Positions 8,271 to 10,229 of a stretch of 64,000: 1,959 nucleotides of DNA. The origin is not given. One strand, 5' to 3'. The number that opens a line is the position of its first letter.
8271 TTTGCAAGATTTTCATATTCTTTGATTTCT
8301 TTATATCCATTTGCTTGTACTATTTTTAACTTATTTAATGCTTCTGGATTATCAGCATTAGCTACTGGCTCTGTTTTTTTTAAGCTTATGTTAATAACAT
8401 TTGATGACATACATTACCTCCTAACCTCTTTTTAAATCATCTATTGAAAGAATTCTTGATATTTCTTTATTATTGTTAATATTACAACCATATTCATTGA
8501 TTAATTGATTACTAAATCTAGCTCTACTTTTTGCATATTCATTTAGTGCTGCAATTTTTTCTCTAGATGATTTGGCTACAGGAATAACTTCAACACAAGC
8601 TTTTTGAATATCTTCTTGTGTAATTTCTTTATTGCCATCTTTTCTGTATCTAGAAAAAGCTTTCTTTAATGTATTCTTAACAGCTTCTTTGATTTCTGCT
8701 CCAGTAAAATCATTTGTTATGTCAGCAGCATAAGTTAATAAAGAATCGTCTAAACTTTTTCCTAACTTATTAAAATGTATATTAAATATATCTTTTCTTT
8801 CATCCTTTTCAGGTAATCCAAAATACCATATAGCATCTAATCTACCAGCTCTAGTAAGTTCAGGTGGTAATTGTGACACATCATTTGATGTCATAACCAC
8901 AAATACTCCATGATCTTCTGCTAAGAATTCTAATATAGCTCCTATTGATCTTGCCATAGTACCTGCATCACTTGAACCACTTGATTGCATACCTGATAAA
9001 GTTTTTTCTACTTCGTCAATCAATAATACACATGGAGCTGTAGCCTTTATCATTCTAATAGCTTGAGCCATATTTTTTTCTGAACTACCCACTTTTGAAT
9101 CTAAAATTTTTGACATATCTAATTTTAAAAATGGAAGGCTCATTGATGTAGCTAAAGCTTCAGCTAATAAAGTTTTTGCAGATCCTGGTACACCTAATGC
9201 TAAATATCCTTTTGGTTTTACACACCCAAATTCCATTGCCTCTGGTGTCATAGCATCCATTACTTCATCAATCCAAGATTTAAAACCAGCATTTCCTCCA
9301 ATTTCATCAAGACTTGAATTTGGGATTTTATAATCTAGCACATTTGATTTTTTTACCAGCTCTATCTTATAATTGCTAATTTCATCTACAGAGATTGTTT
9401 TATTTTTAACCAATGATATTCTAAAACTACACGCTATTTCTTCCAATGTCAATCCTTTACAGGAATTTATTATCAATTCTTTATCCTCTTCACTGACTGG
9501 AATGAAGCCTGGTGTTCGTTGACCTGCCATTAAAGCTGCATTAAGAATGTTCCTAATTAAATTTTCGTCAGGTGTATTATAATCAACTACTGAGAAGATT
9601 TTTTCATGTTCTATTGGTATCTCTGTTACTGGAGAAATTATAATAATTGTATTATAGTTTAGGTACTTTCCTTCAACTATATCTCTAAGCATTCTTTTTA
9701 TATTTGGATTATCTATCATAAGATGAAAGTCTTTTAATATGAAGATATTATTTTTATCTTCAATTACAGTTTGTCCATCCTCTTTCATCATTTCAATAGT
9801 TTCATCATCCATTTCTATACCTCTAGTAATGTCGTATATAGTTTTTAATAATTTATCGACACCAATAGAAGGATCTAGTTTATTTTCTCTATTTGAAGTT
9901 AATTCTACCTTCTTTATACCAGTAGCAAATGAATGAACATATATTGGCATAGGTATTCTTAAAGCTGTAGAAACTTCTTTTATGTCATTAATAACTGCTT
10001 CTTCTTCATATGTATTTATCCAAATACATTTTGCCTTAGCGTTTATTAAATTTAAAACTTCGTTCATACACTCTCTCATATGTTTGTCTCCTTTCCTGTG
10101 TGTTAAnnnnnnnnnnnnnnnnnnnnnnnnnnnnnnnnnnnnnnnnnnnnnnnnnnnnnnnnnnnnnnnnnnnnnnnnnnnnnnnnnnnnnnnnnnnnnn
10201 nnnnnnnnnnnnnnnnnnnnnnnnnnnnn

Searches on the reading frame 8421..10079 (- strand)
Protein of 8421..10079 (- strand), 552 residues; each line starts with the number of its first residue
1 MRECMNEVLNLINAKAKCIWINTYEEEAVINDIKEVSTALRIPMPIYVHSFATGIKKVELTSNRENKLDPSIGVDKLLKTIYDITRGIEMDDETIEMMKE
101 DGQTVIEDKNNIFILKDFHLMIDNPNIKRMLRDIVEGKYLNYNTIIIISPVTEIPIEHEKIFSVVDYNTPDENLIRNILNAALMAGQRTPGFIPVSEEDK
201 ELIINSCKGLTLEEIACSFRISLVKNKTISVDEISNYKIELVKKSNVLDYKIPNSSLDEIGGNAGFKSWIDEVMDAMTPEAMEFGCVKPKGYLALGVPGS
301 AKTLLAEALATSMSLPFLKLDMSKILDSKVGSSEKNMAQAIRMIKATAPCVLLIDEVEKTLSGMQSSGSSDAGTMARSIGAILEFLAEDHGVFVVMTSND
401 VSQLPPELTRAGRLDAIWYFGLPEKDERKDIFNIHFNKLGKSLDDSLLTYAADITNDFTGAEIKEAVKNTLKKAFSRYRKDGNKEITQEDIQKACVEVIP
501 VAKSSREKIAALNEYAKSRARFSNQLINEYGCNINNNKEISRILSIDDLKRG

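Call 12: search_protein_families(library=phrogs, proteins=[window:8421-10079:-], max_evalue=0.00001)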
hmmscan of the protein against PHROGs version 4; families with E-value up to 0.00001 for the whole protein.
window:8421-10079:- (552 aa): 7 families
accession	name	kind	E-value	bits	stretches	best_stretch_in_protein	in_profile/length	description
phrog_8638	-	unknown function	1.4e-108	365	1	2-546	19-561/568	-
phrog_10401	-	other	2e-36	127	1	287-476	458-646/667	ATPase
phrog_3757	-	unknown function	2.1e-29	104.1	1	254-528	89-350/367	-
phrog_30773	-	unknown function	1.1e-19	71.2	1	267-474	172-384/666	-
phrog_9172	-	unknown function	3.8e-10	40.2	1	280-436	99-258/509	-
phrog_7485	-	unknown function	1.6e-07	31.7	1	291-469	229-400/430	-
phrog_11838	-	DNA, RNA and nucleotide metabolism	1.2e-06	29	1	255-408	14-147/420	clamp loader of DNA polymerase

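Call 34: find_related_loci(query=window:8421-10079:-, collection=viral_contigs, flank=10000)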
Query window:8421-10079:- (552 aa) in viral_contigs; peptide patterns used: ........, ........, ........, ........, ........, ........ (x = any residue, [..] = any of these).
3 stretches matched a pattern; 1 encode a relative of the query (tblastn E <= 1e-3); 1 distinct loci.
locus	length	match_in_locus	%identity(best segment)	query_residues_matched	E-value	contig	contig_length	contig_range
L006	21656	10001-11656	95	1-552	0e+0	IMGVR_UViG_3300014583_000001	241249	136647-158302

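Call 38: search_dna_similar(query=window:8421-10079:-, collection=phages, mode=protein, max_rows=25)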
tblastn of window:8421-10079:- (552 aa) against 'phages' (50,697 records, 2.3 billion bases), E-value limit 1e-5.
Records with a match: 136; places in all: 140; records where one place covers at least 80% of the query: 34.
Best place of each record, by identity: <60% 136.
By first word of the organism name: Mycobacterium 34; Vibrio 32; Pseudomonas 24; Rhizobium 6; Listeria 6; Rhodobacter 5; Stenotrophomonas 4; Paenibacillus 4; Microbacterium 3; Acidianus 2; and 11 more.
By host as written in the record: Mycobacterium smegmatis mc2 155 18; - 15; Pseudomonas aeruginosa 9; Mycobacterium smegmatis mc2155 6; Listeria monocytogenes 6; Rhodobacter capsulatus YW1 5; Vibrio parahaemolyticus 5; Pseudomonas aeruginosa PAO1 5; and 47 more.
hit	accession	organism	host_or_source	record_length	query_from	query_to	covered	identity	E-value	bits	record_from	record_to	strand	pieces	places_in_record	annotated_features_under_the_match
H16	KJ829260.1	Mycobacterium phage YungJamal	Mycobacterium smegmatis mc2 155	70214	4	525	95%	28.8%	3e-53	201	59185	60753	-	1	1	97: AAA-ATPase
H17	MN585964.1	Mycobacterium phage Blessica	soil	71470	4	525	95%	28.8%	6e-53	200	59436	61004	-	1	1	97: AAA-ATPase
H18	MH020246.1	Mycobacterium phage SchoolBus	Mycobacterium smegmatis mc2 155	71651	4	525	95%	28.8%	6e-53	200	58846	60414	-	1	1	95: AAA-ATPase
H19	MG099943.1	Mycobacterium phage Familton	Mycobacterium smegmatis mc2 155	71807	4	525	95%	28.8%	6e-53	200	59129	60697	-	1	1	AAA-ATPase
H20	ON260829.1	Mycobacterium phage Idergollasper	Mycobacterium smegmatis mc#155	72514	4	525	95%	28.8%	6e-53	200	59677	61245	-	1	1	98: AAA-ATPase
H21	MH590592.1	Mycobacterium phage Ryadel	Mycobacterium smegmatis mc2 155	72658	4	525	95%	28.8%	6e-53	200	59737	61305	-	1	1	99: AAA-ATPase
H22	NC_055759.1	Mycobacterium phage Ryadel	Mycobacterium smegmatis mc2 155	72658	4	525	95%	28.8%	6e-53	200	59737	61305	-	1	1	99: AAA-ATPase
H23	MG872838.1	Mycobacterium phage JangDynasty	Mycobacterium smegmatis mc2 155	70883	4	525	95%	28.6%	4e-53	201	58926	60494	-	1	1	95: AAA-ATPase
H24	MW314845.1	Mycobacterium phage TelAviv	Mycobacterium smegmatis mc#155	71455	4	525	95%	28.6%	4e-53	201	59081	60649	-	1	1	93: AAA-ATPase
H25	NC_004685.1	Mycobacterium phage Corndog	Mycobacterium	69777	4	525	95%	28.6%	5e-53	200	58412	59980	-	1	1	gp96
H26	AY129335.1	Mycobacterium phage Corndog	Mycobacterium sp.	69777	4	525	95%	28.6%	5e-53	200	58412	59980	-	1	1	96: AAA-ATPase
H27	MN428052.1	Mycobacterium phage Smooch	Mycobacterium smegmatis mc2155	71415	4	525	95%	28.6%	5e-53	200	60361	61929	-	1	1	98: AAA-ATPase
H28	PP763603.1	Mycobacterium phage Wildflower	Mycobacterium smegmatis mc2155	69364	4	525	95%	28.6%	5e-53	200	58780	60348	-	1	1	97: AAA-ATPase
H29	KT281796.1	Mycobacterium phage Zakhe101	Mycobacterium smegmatis mc2 155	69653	4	525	95%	28.6%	5e-53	200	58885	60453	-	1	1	AAA-ATPase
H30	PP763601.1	Mycobacterium phage Ashwin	Mycobacterium smegmatis mc2155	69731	4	525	95%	28.6%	5e-53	200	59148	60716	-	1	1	97: AAA-ATPase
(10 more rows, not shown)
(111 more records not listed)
